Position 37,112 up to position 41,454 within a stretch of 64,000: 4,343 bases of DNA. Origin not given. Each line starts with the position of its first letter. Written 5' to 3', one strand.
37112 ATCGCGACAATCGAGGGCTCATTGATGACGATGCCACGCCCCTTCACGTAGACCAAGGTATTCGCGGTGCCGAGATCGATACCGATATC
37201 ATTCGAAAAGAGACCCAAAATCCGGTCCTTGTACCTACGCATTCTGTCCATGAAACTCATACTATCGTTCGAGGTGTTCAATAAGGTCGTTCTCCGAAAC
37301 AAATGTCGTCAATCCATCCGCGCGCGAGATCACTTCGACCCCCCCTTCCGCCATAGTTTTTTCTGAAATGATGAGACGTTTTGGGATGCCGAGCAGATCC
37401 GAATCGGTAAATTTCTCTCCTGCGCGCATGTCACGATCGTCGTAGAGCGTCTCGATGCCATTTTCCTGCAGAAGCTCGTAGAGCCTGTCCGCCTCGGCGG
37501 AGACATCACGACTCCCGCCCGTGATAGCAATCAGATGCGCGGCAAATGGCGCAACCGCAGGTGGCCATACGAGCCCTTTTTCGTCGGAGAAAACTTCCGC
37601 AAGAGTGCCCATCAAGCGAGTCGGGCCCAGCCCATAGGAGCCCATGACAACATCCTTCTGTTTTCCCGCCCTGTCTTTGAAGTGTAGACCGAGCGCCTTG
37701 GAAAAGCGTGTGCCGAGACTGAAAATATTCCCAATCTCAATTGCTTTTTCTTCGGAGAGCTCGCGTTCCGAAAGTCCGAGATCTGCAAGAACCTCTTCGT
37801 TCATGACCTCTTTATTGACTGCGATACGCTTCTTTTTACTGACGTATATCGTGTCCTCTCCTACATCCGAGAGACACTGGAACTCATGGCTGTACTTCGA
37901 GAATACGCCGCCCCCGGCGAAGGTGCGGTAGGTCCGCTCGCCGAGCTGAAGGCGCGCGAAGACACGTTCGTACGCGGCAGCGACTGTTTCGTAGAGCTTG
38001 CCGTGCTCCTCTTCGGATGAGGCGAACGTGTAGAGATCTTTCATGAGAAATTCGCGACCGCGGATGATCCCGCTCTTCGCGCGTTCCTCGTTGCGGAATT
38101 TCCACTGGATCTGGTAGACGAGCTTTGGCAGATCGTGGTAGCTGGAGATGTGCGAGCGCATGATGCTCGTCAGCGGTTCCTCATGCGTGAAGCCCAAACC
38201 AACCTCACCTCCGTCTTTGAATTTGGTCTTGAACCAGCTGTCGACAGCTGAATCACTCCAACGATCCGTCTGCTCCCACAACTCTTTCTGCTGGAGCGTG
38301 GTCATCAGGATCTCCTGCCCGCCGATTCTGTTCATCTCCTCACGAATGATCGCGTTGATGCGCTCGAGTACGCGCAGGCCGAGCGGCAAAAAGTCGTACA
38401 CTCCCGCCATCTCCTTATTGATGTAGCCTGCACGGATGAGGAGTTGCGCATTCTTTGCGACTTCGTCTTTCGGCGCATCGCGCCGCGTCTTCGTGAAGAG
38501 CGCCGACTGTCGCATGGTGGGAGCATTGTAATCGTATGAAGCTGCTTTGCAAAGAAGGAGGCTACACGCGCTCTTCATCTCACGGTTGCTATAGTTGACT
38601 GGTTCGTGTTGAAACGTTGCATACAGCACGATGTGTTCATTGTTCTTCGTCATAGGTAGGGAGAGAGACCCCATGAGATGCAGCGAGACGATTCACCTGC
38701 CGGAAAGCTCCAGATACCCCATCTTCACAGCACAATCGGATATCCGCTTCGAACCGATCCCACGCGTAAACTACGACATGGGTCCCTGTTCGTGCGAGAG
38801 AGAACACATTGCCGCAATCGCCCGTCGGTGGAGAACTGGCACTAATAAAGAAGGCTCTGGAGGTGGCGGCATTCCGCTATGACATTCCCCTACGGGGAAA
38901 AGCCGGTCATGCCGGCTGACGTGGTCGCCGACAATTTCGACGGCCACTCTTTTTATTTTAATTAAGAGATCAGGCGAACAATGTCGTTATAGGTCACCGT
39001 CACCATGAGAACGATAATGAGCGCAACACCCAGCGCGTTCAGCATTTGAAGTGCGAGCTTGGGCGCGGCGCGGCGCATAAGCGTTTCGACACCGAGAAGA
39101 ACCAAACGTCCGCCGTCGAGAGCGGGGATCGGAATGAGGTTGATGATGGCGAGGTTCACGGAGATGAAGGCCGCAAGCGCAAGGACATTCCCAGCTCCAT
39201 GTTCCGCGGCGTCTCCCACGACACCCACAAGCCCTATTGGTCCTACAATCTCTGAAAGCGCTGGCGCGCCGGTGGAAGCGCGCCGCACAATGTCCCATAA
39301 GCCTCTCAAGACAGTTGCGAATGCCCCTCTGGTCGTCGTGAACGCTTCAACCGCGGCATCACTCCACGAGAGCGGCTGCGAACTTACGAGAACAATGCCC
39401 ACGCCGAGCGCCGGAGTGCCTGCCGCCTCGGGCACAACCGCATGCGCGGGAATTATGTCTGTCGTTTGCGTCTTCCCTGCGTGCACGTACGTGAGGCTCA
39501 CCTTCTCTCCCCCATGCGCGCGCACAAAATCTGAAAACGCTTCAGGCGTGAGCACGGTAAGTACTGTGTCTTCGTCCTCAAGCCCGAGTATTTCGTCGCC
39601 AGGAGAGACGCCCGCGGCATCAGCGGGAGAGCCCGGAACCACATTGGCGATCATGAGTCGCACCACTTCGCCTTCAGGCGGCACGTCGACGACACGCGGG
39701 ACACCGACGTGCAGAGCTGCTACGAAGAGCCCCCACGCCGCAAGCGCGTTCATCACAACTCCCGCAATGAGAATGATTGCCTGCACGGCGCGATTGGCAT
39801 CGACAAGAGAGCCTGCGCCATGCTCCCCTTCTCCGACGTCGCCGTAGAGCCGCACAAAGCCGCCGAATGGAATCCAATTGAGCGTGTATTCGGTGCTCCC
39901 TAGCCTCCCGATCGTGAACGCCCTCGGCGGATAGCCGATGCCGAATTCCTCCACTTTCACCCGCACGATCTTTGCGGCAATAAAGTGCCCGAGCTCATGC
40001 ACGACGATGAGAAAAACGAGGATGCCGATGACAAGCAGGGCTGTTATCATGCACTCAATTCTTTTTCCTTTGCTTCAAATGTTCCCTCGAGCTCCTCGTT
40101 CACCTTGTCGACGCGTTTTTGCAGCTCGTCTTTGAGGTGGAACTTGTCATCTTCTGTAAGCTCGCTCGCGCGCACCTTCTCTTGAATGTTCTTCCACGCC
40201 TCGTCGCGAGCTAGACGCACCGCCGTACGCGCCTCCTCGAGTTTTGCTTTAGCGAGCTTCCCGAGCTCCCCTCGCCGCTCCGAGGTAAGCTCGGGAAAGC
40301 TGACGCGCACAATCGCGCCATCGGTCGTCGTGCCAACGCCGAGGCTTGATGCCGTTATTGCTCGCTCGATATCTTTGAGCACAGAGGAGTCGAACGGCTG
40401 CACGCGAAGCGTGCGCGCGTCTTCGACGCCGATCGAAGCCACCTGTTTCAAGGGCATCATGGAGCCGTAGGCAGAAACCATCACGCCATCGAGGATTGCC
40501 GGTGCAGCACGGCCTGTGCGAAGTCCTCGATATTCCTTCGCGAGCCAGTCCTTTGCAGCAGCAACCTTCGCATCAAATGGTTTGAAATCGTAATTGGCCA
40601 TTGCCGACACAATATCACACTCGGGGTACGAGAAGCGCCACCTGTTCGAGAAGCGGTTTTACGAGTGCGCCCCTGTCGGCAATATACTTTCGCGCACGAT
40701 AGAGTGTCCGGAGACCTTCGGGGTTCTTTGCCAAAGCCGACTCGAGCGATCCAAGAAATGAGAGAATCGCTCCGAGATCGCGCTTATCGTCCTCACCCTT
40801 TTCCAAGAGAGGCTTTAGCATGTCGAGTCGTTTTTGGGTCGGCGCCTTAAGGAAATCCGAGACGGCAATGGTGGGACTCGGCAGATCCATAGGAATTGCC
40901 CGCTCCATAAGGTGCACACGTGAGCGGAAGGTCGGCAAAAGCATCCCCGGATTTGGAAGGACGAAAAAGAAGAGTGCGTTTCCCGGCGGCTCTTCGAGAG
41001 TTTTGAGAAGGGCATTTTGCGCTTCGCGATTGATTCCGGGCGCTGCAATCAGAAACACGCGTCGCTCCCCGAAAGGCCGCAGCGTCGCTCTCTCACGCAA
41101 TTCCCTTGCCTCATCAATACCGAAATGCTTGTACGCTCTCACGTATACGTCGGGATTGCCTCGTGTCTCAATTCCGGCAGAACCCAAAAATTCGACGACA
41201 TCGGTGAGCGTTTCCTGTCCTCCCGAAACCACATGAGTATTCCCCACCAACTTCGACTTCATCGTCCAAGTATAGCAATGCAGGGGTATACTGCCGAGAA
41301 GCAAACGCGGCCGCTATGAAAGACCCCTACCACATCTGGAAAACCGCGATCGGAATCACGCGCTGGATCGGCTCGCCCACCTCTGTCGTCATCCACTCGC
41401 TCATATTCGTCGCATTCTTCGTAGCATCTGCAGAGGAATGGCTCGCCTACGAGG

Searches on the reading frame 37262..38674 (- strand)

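Call 38: search_protein_families(library=pfam, proteins=[window:37262-38674:-], max_evalue=0.001)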
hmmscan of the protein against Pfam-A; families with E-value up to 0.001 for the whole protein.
window:37262-38674:- (470 aa): 2 families
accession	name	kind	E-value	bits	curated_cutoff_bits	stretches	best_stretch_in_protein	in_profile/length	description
PF00587.30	tRNA-synt_2b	-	1.3e-25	90.9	29.3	1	149-361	2-178/179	tRNA synthetase class II core domain (G, H, P, S and T)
PF03129.25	HGTP_anticodon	-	3e-14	53.4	21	1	382-468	5-91/94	Anticodon binding domain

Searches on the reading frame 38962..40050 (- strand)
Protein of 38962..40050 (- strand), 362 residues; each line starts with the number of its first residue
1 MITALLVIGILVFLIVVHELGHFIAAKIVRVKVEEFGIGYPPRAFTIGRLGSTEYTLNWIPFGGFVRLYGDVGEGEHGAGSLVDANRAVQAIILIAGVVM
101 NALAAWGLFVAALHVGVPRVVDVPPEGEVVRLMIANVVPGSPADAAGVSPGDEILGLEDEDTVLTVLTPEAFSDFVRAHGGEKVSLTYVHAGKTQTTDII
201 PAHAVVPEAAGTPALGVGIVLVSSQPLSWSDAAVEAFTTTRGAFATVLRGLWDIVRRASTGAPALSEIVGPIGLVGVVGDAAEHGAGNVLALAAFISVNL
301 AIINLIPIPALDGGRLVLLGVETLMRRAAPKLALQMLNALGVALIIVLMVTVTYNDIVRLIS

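Call 38: search_protein_families(library=pfam, proteins=[window:38962-40050:-], max_evalue=0.001)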
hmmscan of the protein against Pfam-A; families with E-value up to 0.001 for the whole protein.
window:38962-40050:- (362 aa): 4 families
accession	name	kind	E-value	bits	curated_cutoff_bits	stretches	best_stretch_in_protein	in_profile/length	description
PF02163.28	Peptidase_M50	-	1.4e-44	152.5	27.2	1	8-348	3-221/221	Peptidase family M50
PF17820.7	PDZ_6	-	1.1e-09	38.3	27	1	134-188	2-52/54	PDZ domain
PF13180.12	PDZ_2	-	3.2e-06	27.8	27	1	131-199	13-78/80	PDZ domain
PF00595.29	PDZ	-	4.5e-05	24.2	23.2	1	131-187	26-79/81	PDZ domain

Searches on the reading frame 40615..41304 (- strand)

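Call 80: search_protein_families(library=pfam, proteins=[window:40615-41304:-], max_evalue=0.001)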
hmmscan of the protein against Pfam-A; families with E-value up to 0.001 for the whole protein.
window:40615-41304:- (229 aa): 1 family
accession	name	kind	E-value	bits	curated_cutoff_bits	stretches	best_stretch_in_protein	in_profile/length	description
PF13177.12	DNA_pol3_delta2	-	1.8e-15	57.7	27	1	57-133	77-155/161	DNA polymerase III, delta subunit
